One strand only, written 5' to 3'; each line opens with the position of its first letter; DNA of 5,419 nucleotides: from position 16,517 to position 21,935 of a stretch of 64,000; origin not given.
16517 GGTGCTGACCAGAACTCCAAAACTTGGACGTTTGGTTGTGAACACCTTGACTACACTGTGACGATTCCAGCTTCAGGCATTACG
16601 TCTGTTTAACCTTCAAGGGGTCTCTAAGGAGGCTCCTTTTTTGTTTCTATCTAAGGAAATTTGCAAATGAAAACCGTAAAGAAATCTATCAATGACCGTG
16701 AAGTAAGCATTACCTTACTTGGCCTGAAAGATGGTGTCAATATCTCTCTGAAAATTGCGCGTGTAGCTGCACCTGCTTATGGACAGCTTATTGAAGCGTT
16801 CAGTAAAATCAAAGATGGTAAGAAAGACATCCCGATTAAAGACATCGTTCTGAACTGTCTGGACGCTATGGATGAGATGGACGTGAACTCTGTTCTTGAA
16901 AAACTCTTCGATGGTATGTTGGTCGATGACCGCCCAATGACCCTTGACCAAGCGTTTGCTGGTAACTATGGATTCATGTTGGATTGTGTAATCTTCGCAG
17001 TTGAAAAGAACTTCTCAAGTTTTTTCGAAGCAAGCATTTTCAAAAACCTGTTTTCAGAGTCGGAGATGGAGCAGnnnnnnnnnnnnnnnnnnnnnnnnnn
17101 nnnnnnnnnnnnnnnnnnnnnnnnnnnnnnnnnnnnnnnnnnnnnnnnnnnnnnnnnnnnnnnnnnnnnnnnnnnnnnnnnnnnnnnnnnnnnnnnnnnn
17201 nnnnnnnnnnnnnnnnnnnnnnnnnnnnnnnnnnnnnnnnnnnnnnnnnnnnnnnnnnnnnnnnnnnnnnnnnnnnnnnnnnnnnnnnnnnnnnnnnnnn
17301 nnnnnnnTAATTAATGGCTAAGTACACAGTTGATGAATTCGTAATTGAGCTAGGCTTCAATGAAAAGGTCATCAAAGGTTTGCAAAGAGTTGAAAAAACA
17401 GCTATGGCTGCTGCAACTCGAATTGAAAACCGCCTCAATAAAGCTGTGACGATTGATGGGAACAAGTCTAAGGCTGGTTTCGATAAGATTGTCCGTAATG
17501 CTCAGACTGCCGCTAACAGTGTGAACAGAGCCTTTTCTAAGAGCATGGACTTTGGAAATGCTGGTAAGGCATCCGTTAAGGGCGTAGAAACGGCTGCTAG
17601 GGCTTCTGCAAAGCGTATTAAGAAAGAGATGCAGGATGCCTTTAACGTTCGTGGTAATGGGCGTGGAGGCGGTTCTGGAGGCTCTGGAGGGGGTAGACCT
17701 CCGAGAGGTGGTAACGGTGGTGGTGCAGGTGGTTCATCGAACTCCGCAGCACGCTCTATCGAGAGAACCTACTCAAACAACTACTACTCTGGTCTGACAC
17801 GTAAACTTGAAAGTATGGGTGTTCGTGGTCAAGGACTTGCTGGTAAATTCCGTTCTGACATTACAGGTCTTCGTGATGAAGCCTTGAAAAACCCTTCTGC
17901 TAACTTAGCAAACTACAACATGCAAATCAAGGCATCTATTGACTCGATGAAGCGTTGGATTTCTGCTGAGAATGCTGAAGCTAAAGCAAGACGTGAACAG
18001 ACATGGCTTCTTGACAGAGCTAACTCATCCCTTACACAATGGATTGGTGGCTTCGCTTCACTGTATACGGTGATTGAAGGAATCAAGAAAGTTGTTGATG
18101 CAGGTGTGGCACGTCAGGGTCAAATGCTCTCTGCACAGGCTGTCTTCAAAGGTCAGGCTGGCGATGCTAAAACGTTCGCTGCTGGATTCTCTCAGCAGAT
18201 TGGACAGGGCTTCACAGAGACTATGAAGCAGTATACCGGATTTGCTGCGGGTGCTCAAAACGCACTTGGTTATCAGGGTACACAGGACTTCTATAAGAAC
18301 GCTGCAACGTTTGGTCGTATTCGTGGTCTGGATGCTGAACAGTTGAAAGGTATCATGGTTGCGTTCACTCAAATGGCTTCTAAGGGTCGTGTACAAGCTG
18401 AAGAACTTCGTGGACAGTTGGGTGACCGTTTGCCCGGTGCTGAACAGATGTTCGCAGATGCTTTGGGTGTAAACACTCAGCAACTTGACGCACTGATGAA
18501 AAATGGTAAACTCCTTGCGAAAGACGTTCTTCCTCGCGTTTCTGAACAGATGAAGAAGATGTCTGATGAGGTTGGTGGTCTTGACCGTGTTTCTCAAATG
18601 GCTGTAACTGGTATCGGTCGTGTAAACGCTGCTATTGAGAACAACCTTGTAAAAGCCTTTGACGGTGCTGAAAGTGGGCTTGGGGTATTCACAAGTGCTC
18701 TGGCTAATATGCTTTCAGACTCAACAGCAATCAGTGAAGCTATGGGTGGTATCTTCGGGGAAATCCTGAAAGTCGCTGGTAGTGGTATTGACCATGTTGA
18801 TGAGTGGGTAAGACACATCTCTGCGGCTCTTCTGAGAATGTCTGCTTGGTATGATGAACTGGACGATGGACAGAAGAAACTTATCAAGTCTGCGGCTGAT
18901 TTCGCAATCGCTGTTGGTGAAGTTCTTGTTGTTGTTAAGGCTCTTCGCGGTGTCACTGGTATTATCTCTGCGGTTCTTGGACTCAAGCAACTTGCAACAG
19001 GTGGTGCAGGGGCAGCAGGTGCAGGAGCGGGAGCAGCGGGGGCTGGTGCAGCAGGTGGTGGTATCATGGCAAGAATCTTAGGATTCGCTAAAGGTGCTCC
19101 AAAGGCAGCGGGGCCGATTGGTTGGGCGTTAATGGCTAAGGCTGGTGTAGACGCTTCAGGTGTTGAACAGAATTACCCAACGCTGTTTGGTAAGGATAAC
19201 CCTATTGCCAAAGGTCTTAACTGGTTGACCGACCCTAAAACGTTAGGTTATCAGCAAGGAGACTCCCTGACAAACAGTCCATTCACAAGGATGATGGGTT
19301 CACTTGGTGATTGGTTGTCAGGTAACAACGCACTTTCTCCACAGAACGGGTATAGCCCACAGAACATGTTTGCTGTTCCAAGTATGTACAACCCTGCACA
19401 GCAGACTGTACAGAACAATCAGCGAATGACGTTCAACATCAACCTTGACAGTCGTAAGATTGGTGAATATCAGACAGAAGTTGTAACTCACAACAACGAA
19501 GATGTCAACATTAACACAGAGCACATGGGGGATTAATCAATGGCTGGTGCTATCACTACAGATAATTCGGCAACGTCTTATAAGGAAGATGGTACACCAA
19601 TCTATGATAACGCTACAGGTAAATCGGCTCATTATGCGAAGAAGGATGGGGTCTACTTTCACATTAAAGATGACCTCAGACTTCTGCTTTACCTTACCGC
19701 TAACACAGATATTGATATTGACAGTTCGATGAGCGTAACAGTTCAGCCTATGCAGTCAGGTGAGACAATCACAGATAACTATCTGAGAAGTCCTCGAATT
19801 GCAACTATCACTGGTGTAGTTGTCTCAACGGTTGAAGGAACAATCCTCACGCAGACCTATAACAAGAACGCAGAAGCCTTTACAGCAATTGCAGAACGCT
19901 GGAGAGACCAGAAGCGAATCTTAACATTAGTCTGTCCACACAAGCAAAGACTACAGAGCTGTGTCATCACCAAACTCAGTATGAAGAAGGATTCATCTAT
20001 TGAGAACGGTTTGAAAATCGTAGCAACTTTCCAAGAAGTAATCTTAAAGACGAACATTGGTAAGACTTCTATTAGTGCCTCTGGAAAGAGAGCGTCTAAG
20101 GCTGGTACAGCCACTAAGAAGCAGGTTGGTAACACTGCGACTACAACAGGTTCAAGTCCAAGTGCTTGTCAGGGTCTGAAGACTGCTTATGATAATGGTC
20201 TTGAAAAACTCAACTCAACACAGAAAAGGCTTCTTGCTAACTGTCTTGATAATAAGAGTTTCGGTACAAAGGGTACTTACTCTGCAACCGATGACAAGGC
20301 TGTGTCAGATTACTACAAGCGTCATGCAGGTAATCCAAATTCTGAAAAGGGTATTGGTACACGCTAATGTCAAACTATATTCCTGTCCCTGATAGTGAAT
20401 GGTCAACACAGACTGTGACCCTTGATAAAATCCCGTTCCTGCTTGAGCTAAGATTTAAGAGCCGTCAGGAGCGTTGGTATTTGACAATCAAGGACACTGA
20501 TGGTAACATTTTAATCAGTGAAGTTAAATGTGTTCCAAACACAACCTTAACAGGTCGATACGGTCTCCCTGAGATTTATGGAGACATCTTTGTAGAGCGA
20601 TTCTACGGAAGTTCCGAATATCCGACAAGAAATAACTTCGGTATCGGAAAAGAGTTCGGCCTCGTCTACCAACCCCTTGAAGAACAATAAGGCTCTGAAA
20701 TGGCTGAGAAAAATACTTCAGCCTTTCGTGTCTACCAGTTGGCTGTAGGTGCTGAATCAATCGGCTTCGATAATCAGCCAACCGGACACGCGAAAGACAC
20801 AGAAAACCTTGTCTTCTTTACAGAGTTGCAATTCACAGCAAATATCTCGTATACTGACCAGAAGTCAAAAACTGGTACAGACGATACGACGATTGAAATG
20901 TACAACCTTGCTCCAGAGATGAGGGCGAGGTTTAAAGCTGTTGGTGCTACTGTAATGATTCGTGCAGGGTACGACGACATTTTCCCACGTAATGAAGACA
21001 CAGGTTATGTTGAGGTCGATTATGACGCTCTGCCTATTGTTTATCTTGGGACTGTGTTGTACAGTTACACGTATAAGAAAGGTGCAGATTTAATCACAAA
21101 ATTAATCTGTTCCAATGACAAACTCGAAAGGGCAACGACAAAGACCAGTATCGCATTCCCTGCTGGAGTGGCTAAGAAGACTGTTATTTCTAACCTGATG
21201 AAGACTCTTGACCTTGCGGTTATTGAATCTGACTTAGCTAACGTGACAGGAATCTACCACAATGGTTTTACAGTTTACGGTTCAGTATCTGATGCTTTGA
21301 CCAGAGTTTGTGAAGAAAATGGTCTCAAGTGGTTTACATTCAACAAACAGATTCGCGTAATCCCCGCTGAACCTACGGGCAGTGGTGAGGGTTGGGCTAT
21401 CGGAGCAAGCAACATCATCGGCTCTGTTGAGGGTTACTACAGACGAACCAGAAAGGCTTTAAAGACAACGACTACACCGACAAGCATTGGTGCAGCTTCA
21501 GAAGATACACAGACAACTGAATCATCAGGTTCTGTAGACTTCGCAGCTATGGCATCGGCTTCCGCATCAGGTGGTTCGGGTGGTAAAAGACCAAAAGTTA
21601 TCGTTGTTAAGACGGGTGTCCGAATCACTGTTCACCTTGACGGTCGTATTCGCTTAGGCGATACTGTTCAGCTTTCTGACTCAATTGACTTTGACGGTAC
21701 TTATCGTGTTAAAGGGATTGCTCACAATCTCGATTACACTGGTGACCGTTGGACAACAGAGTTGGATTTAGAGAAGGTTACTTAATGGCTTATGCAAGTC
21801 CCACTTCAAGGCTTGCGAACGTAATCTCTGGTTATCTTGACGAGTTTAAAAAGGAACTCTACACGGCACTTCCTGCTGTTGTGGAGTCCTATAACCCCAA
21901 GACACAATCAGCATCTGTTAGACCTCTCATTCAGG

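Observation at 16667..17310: Unannotated -1 programmed frameshift in tail assembly chaperone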

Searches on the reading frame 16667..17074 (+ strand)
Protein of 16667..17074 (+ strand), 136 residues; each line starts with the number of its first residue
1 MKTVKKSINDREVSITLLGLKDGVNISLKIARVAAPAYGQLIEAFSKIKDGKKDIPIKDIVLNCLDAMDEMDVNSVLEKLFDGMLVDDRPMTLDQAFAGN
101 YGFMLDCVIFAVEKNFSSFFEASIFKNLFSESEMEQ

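Call 6: search_protein_families(library=pfam, max_evalue=1, proteins=[window:16667-17074:+])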
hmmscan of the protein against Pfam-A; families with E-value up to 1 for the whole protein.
seq(136 aa): 2 families
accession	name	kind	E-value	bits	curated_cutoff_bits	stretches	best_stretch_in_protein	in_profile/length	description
PF21822.3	Phage_TAC_15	-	1e-20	74.9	22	1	9-123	1-124/127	Phage tail assembly chaperone protein, TAC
PF03172.18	HSR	-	0.046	14.3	24.9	0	45-87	41-84/99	HSR domain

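Call 7: search_protein_families(library=phrogs, max_evalue=1, proteins=[window:16667-17074:+])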
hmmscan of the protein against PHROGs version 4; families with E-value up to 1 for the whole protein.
seq(136 aa): 6 families
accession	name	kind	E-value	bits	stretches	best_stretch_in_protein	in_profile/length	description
phrog_1613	-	tail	2.4e-39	135.8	1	1-134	3-139/143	tail assembly chaperone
phrog_3840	-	tail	4.7e-18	66.1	1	8-129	13-135/158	tail assembly chaperone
phrog_25685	-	unknown function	0.002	19.3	1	37-77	23-60/67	-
phrog_11543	-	unknown function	0.0057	18.1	1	43-126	40-120/173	-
phrog_1688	-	tail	0.014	16.4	1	5-127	3-139/146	tail assembly chaperone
phrog_11820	-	tail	0.15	13.1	1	63-126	60-127/151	tail assembly chaperone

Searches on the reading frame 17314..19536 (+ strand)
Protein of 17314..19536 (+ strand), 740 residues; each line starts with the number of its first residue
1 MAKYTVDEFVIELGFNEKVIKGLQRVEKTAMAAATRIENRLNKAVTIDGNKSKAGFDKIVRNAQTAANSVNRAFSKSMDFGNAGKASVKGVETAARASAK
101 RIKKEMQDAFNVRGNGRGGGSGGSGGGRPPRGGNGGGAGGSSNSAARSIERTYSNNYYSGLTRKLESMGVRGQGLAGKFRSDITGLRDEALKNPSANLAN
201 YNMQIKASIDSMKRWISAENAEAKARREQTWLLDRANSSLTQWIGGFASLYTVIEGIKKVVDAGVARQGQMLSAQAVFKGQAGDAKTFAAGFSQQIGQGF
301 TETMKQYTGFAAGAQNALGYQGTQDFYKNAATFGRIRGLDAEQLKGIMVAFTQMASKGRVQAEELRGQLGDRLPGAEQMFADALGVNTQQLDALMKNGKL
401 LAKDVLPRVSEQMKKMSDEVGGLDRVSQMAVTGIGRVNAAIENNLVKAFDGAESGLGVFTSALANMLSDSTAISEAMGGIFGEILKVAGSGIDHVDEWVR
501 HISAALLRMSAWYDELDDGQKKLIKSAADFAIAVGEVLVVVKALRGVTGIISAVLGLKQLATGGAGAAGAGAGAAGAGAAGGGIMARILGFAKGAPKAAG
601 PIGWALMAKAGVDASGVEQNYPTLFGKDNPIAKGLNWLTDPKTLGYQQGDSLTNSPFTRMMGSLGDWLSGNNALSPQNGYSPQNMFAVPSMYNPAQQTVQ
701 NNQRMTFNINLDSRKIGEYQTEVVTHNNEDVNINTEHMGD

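Call 6: search_protein_families(library=pfam, max_evalue=1, proteins=[window:17314-19536:+])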
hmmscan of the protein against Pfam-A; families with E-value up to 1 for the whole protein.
window:17314-19536:+ (740 aa): 3 families
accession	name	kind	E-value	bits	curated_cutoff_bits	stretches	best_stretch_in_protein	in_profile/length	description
PF20155.4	TMP_3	-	2.6e-18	66.9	41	1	288-423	33-168/192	Tape measure protein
PF22544.2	HYDIN_VesB_CFA65-like_Ig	-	0.093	13.4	25.5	1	691-729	50-88/100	HYDIN/CFA65/VesB-like, Ig-like domain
PF24799.1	Paxt-1_C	-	0.12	12.4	27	1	26-95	63-131/191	Partner of xrn-2 protein 1-like, C-terminal domain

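Call 7: search_protein_families(library=phrogs, max_evalue=1, proteins=[window:17314-19536:+])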
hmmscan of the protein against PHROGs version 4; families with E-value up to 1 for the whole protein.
window:17314-19536:+ (740 aa): 17 families
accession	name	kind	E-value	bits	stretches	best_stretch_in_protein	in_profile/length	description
phrog_4036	-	tail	0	1165.7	1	1-740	1-748/749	tail length tape measure protein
phrog_2335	-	tail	3.6e-32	112.4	1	235-609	465-826/1536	tail length tape measure protein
phrog_18891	-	tail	1.9e-27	96.6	1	292-472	300-479/1191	tail length tape measure protein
phrog_7817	-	unknown function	1.1e-19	71.4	1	245-509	295-562/742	-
phrog_5255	-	tail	6.4e-18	65.9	1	228-604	287-679/800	tail length tape measure protein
phrog_28779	-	tail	9.3e-18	65.1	1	206-555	163-508/677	tail length tape measure protein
phrog_25927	-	tail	1.6e-17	64.5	1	216-442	136-372/625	tail length tape measure protein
phrog_33615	-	unknown function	2.3e-12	46.5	1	282-485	308-505/1395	-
phrog_9807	-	tail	7.5e-12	44.5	1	257-416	328-496/1972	tail length tape measure protein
phrog_35923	-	tail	1.5e-07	31.9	1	218-357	202-343/347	tail length tape measure protein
phrog_20644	-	tail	3e-07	30.2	1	284-477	239-428/671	tail length tape measure protein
phrog_1292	-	tail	1.6e-05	23.7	1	338-616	347-621/1523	tail length tape measure protein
phrog_34878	-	unknown function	0.00024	21.4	1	391-496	30-136/316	-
phrog_21504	-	unknown function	0.14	12.7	1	433-548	7-110/142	-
phrog_23370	-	tail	0.14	12.3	1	210-360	295-447/448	tail length tape measure protein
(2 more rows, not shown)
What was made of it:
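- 17314..19536 (+): Tape measure protein (gp60), presumed client of G and GT. PF20155 TMP_3, E=2.6e-18 (call 6). phrog_4036, 1165.7 bits (E-value reported as 0) (call 7).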

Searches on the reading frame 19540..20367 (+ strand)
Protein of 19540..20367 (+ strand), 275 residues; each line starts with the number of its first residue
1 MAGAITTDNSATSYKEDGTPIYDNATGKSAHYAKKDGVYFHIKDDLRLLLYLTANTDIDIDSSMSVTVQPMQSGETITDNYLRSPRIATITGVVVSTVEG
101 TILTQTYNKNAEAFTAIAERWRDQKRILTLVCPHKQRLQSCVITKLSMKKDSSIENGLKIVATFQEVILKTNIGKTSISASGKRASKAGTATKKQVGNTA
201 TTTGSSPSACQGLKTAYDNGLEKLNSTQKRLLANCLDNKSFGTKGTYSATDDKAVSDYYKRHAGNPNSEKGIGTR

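Call 6: search_protein_families(library=pfam, max_evalue=1, proteins=[window:19540-20367:+])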
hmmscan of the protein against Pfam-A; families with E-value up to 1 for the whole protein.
window:19540-20367:+ (275 aa): 1 family
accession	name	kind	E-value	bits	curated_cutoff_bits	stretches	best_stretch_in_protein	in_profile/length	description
PF21821.3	Dit_like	-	3.3e-19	69.7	24.2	1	56-169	5-118/127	Dit-like phage tail protein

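Call 7: search_protein_families(library=phrogs, max_evalue=1, proteins=[window:19540-20367:+])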
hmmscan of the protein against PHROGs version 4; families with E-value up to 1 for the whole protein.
window:19540-20367:+ (275 aa): 4 families
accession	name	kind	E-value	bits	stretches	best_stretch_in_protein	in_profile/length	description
phrog_3721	-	unknown function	6.5e-112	374.4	1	21-271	2-264/265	-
phrog_1517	-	lysis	1.5e-17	65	1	51-224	15-185/202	endolysin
phrog_817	-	tail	1e-14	55.5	1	51-203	19-182/200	tail fiber protein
phrog_4395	-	unknown function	0.06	13.9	1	102-169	27-92/265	-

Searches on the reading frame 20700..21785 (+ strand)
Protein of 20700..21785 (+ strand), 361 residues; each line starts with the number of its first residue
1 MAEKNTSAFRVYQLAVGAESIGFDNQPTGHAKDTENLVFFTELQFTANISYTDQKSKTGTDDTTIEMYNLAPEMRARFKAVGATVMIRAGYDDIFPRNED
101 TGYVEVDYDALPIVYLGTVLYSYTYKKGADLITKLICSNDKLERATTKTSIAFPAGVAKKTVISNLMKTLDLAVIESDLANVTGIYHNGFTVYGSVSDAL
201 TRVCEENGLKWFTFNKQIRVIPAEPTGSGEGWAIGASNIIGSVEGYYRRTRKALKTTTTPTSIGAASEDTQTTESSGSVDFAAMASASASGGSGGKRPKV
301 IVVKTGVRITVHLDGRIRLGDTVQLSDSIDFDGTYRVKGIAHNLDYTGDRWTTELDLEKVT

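Call 6: search_protein_families(library=pfam, max_evalue=1, proteins=[window:20700-21785:+])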
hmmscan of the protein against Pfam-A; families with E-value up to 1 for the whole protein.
window:20700-21785:+ (361 aa): 1 family
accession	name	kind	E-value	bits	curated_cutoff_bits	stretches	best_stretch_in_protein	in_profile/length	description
PF22759.1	E217_GP41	-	0.003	17.2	27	1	83-217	72-195/279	Baseplate hub gp41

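Call 7: search_protein_families(library=phrogs, max_evalue=1, proteins=[window:20700-21785:+])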
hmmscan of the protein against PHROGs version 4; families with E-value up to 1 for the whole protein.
window:20700-21785:+ (361 aa): 4 families
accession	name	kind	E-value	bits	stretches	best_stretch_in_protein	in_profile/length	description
phrog_196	-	tail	5.9e-63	214.2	1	8-360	85-361/536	baseplate hub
phrog_38154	-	unknown function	0.00014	22.4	1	53-174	35-141/159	-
phrog_20686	-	unknown function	0.0019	19.4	1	306-360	49-104/135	-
phrog_23564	-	unknown function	0.02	15.8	1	185-358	5-127/155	-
